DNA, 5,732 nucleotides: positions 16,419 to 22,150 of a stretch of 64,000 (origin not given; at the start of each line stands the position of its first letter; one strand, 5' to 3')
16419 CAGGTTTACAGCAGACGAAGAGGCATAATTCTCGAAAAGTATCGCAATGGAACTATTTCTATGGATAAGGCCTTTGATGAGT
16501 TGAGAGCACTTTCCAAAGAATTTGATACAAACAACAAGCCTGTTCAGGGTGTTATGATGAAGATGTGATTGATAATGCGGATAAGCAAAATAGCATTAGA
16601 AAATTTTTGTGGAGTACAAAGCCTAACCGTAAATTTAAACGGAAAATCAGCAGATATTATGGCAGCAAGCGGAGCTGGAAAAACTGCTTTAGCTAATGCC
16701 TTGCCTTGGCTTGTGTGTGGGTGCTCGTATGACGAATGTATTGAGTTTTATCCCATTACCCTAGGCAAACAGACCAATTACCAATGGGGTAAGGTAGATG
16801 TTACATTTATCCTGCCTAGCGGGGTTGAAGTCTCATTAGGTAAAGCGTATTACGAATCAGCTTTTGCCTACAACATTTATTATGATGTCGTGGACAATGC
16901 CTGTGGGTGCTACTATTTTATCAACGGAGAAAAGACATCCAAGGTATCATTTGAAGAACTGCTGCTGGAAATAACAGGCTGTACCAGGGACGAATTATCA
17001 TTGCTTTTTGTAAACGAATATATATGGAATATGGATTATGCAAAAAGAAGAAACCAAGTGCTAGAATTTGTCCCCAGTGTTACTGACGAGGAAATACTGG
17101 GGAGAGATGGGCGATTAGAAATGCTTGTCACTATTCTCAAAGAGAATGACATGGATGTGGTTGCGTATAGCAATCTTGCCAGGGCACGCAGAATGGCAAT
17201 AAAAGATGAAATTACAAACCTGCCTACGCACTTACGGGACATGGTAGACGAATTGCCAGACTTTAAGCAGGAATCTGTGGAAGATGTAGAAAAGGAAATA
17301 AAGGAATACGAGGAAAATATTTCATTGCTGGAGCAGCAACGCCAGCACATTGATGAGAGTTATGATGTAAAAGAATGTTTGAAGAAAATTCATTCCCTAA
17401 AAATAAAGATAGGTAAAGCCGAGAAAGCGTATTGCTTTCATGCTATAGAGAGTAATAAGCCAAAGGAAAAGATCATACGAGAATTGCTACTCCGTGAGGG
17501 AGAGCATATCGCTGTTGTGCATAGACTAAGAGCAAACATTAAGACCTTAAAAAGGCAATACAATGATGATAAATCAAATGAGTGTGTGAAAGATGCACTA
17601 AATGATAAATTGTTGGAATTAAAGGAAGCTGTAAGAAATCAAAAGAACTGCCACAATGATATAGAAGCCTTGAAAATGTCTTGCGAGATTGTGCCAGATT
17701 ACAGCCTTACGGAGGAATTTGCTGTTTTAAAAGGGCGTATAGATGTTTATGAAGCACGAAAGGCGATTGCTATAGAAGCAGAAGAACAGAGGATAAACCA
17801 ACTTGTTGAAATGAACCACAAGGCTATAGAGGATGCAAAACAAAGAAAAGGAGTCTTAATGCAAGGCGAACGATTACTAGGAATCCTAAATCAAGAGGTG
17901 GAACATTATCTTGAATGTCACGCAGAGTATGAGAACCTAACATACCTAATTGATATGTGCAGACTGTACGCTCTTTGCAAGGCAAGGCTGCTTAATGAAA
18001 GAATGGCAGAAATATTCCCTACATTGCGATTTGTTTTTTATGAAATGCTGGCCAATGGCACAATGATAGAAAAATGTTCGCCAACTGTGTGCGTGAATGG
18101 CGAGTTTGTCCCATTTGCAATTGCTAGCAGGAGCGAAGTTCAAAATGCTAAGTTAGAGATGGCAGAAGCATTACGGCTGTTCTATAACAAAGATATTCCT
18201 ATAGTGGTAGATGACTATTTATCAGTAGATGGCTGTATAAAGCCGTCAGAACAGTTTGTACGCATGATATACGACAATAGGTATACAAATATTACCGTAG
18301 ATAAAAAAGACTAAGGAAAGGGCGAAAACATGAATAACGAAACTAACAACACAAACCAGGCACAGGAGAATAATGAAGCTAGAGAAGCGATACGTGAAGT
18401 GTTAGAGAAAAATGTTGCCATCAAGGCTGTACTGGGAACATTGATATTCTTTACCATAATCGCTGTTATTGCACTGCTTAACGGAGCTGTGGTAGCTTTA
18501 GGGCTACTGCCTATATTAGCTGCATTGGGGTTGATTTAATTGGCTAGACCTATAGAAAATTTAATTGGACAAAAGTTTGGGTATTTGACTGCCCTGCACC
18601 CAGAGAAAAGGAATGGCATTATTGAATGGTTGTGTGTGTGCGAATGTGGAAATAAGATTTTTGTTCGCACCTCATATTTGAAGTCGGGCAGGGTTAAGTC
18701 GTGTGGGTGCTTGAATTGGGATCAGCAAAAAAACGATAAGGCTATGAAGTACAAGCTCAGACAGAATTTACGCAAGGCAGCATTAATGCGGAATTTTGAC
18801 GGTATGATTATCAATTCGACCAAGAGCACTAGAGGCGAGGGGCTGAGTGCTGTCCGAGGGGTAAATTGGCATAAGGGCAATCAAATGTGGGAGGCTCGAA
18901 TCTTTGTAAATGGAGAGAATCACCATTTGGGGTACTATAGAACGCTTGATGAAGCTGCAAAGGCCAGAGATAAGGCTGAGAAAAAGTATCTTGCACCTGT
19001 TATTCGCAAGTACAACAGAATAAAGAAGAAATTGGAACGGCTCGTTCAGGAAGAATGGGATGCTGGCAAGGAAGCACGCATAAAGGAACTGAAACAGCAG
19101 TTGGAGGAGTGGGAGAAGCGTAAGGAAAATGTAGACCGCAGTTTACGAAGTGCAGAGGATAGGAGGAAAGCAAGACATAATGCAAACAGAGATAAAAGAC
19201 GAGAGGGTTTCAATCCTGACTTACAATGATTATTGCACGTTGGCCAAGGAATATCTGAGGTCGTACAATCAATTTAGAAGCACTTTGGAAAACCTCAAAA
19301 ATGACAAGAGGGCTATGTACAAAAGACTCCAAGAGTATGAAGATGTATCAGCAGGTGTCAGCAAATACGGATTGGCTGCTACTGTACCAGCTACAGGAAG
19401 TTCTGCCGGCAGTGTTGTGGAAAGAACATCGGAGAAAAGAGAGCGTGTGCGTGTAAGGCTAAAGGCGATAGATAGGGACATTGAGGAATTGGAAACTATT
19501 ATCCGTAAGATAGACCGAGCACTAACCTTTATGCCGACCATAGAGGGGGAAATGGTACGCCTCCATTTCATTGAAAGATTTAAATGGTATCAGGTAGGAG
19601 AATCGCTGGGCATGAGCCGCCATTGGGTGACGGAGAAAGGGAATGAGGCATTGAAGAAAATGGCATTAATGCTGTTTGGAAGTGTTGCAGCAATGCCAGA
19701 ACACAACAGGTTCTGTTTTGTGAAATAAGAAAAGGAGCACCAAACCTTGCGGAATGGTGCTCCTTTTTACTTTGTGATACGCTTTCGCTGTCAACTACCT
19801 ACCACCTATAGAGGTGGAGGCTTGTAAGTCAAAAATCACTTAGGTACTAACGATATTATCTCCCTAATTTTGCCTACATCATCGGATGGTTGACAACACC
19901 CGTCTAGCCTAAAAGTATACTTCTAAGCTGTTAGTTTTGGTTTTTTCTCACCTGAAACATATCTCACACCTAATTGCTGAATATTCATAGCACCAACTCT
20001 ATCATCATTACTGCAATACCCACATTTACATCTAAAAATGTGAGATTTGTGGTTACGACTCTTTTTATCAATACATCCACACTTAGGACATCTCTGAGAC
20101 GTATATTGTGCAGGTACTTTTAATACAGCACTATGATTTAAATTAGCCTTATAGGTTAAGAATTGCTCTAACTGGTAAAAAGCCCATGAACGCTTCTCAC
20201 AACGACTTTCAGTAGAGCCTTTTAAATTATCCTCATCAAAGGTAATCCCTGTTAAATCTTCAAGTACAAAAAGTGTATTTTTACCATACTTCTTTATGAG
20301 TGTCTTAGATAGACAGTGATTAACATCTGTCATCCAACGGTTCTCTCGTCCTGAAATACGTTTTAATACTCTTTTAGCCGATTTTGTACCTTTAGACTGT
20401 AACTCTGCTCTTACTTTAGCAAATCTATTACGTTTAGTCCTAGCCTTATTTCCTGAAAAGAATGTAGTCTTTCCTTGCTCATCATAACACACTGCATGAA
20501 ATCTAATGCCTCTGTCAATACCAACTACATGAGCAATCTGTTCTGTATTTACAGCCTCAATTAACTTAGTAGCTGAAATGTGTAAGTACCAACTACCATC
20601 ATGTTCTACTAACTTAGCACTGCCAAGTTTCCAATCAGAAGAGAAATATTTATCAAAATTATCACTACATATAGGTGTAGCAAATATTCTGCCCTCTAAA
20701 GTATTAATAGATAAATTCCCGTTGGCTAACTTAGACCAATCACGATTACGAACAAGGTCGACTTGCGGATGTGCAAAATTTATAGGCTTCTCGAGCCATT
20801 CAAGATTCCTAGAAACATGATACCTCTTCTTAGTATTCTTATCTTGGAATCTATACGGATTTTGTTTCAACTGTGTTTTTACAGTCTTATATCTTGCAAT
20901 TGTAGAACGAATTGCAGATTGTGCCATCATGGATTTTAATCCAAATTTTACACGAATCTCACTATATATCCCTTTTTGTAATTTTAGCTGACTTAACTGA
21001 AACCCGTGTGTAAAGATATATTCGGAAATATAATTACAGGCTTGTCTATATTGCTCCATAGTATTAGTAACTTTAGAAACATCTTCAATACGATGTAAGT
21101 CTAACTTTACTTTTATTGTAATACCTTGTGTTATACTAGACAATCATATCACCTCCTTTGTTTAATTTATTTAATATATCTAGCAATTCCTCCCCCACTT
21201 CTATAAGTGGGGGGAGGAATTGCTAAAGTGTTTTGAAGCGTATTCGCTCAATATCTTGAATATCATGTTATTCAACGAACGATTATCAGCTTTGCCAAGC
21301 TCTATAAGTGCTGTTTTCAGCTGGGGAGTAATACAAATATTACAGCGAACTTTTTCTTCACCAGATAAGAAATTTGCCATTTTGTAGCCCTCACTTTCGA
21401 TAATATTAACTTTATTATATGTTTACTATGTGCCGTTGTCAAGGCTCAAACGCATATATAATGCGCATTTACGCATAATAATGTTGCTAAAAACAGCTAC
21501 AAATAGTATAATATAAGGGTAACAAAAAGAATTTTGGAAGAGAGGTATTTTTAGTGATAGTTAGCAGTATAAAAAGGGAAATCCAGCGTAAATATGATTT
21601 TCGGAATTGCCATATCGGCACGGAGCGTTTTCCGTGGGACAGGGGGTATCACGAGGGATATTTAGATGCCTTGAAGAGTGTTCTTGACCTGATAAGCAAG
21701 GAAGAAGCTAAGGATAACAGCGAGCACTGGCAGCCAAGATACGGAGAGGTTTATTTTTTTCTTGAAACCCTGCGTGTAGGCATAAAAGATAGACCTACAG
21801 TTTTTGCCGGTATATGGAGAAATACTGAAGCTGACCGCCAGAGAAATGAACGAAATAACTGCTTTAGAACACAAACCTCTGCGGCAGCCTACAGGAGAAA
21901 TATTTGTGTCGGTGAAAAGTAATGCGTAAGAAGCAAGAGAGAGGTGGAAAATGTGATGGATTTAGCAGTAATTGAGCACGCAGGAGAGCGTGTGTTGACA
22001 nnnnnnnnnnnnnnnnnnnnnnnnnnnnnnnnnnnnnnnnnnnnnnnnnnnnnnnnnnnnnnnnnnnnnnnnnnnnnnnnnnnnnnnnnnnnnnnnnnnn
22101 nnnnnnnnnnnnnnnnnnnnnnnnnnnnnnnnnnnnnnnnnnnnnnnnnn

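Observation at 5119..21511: Shared operator motif links the cI/cro switch to a distant antirepressor promoter, arranged like P22 immI and separated by an IS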

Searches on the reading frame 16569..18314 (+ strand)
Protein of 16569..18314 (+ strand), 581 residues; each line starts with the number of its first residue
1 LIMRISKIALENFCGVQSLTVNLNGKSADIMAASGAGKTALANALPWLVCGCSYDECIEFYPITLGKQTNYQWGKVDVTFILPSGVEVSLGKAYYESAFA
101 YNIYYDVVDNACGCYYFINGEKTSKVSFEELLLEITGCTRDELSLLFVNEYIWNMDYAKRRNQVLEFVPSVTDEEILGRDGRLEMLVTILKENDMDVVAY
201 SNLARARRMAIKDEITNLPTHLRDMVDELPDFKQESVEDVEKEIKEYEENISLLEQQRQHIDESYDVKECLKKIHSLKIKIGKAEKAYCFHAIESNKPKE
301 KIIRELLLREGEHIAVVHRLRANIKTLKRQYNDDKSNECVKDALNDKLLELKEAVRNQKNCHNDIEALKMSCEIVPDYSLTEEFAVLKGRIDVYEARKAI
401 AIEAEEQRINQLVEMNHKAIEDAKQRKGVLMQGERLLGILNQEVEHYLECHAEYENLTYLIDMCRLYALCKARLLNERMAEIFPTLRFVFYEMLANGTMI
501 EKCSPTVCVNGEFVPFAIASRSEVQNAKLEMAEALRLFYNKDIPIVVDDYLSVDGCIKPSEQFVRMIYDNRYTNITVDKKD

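Call 18: search_protein_families(library=pfam, proteins=[window:16569-18314:+], max_evalue=0.001)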
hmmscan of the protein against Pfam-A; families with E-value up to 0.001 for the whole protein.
window:16569-18314:+ (581 aa): 2 families
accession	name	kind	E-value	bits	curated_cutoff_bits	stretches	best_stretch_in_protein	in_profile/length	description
PF13476.12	AAA_23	-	0.0001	23.4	27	1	7-277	1-196/201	AAA domain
PF10123.14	Mu-like_Pro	-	0.00069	19.7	25.2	1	215-413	121-321/330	Mu-like prophage I protein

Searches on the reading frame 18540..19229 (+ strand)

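Call 18: search_protein_families(library=pfam, proteins=[window:18540-19229:+], max_evalue=0.001)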
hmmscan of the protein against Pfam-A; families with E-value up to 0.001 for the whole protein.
window:18540-19229:+ (229 aa): 1 family
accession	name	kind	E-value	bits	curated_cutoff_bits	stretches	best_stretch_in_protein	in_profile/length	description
PF00847.26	AP2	-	0.0002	22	33.3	1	104-151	2-52/54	AP2 domain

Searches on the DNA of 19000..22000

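Call 52: search_rna_families(source=window, start=19000, end=22000, threshold=evalue, max_evalue=1)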
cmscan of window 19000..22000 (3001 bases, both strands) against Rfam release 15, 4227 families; matches with E-value up to 1: 6.
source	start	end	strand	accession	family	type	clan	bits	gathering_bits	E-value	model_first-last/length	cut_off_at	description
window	19725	19768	-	RF04343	Plastid-psbA-2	Cis-reg;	CL00153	29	55.8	0.0094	1-60/60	no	Plastid-psbA-2 3UTR RNA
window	20577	20673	-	RF01192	SNORD11B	Gene; snRNA; snoRNA; CD-box;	CL00103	26.5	50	0.13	1-87/87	no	Small nucleolar RNA SNORD11B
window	19729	19772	+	RF04343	Plastid-psbA-2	Cis-reg;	CL00153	25.9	55.8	0.061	1-60/60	no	Plastid-psbA-2 3UTR RNA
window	19722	19787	-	RF02066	STnc320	Gene; sRNA;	-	22.5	50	0.43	1-55/55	no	Salmonella enterica sRNA STnc320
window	19723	19767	-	RF00489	ctRNA_p42d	Gene; antisense;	-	21.3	50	0.24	1-46/46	no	ctRNA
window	21166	21239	+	RF00688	MIR394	Gene; miRNA;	-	20.7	60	0.79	1-109/109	no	MIR394 microRNA precursor family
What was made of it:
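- On P1-type dispersed-operator regulon of the primary repressor: There is no Rfam RNA in 19-22 kb (call 52).
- Closest known: Phage P1/P7 C1 regulon, including the immI operon. Different: P1 adds the c4 antisense RNA, and no such RNA was found here (Rfam, call 52).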

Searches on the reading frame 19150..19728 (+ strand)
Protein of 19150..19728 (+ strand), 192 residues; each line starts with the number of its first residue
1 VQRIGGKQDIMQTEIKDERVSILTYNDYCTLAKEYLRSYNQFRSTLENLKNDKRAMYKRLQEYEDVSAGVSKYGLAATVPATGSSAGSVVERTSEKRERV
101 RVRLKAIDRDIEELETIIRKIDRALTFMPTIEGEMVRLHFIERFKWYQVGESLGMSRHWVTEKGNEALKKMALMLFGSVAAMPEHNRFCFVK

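Call 9: search_protein_families(library=pfam, proteins=[window:19150-19728:+], max_evalue=0.01)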
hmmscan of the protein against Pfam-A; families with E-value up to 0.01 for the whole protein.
window:19150-19728:+ (192 aa): 1 family
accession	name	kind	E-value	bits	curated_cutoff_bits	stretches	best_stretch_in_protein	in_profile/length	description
PF01920.25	Prefoldin_2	-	0.0062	16.9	27.6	0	37-124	5-91/106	Prefoldin subunit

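Call 44: find_encoding_contigs(protein=window:19180-19728:+, flank=10000, max_places=10)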
Protein window:19180-19728:+ (182 aa): 23 contigs read that carry it; 10 places shown.
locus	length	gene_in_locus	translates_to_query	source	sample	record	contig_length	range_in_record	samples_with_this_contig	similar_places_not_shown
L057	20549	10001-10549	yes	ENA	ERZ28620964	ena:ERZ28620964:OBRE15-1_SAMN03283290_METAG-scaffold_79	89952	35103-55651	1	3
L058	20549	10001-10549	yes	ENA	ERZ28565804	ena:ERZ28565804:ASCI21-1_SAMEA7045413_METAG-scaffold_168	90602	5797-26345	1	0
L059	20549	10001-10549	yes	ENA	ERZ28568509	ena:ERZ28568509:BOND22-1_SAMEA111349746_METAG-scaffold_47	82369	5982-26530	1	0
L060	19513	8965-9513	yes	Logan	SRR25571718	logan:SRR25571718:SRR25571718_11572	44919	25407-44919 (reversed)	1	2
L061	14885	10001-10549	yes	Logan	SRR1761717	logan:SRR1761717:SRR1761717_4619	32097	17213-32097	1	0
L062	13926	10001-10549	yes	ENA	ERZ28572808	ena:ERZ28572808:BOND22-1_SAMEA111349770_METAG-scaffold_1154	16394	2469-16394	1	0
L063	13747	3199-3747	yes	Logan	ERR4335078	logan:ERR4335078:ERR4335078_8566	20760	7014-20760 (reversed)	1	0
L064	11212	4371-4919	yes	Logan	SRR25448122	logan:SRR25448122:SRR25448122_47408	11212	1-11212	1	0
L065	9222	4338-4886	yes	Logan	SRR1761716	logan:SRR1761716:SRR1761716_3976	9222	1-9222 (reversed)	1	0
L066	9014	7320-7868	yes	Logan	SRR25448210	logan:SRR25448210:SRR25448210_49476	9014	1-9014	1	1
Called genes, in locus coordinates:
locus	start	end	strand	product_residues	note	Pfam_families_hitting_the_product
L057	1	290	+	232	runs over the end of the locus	PF00753:Lactamase_B, PF23023:Anti-Pycsar_Apyc1 (weak), PF12706:Lactamase_B_2 (weak)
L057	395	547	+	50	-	-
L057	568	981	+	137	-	-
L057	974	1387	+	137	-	-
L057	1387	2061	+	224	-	PF16784:HNHc_6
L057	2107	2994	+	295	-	PF06970:RepA_N (weak)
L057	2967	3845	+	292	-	PF01695:IstB_IS21, PF00308:Bac_DnaA (weak)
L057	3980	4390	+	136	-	PF00436:SSB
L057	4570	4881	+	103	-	-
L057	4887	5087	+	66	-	-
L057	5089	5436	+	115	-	-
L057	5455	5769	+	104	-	-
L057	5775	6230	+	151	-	PF06356:DUF1064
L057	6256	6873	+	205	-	-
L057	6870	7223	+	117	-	-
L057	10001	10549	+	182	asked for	-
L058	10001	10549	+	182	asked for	-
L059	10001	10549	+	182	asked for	-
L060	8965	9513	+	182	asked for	-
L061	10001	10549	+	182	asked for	-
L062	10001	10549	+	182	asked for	-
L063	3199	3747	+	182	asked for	-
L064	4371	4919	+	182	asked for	-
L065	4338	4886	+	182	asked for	-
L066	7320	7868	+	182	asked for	-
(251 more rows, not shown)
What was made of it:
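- The ant gene is optional (call 44).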

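Call 59: search_protein_families(library=phrogs, proteins=[window:19180-19728:+], max_evalue=0.01)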
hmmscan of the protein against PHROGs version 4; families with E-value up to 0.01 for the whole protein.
window:19180-19728:+ (182 aa): 6 families
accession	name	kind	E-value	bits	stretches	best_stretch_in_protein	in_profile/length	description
phrog_36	-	transcription regulation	2.3e-20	74.1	1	21-167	55-189/220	transcriptional regulator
phrog_248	-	transcription regulation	3e-06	28.4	1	84-165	70-137/161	transcriptional activator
phrog_1058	-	unknown function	1.3e-05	26.3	1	33-118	8-93/134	-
phrog_2198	-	transcription regulation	0.0037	18.4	1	94-160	58-123/133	Alt-like transcription activator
phrog_10157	-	unknown function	0.0039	18.3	1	33-152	16-137/153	-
phrog_1740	-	transcription regulation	0.0039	16.7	1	98-161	149-212/567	RNA polymerase sigma factor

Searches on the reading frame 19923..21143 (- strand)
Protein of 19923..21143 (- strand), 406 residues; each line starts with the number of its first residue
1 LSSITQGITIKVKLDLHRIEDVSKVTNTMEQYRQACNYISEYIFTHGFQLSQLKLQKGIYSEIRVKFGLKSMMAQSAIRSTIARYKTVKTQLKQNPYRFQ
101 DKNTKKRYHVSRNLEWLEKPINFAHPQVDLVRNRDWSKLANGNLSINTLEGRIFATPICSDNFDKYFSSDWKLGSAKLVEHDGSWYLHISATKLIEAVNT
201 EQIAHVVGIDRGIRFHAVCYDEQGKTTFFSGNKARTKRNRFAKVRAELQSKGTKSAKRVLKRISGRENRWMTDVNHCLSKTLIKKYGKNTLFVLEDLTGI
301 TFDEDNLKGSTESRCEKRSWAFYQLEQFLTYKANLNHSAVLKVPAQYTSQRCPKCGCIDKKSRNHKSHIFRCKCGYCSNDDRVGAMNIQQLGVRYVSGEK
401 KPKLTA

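Call 9: search_protein_families(library=pfam, proteins=[window:19923-21143:-], max_evalue=0.01)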
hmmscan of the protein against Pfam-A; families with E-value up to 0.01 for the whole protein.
window:19923-21143:- (406 aa): 2 families
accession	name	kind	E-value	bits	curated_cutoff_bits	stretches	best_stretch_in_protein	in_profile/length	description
PF07282.18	Cas12f1-like_TNB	-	6.9e-19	68.2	26.3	1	322-388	1-60/60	Cas12f1-like, TNB domain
PF01385.25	OrfB_IS605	-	2e-13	51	30.5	1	198-297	10-111/120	Probable transposase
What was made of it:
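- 19790..21231 (-): TnpB-only IS200/IS605-family insertion (tnpB 19923-21143), sitting in the loop of the intergenic terminator hairpin. It supplies the last 9 codons and the stop of the small Arc-like gene. Pfam OrfB_IS605 and Cas12f1-like_TNB (call 9).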
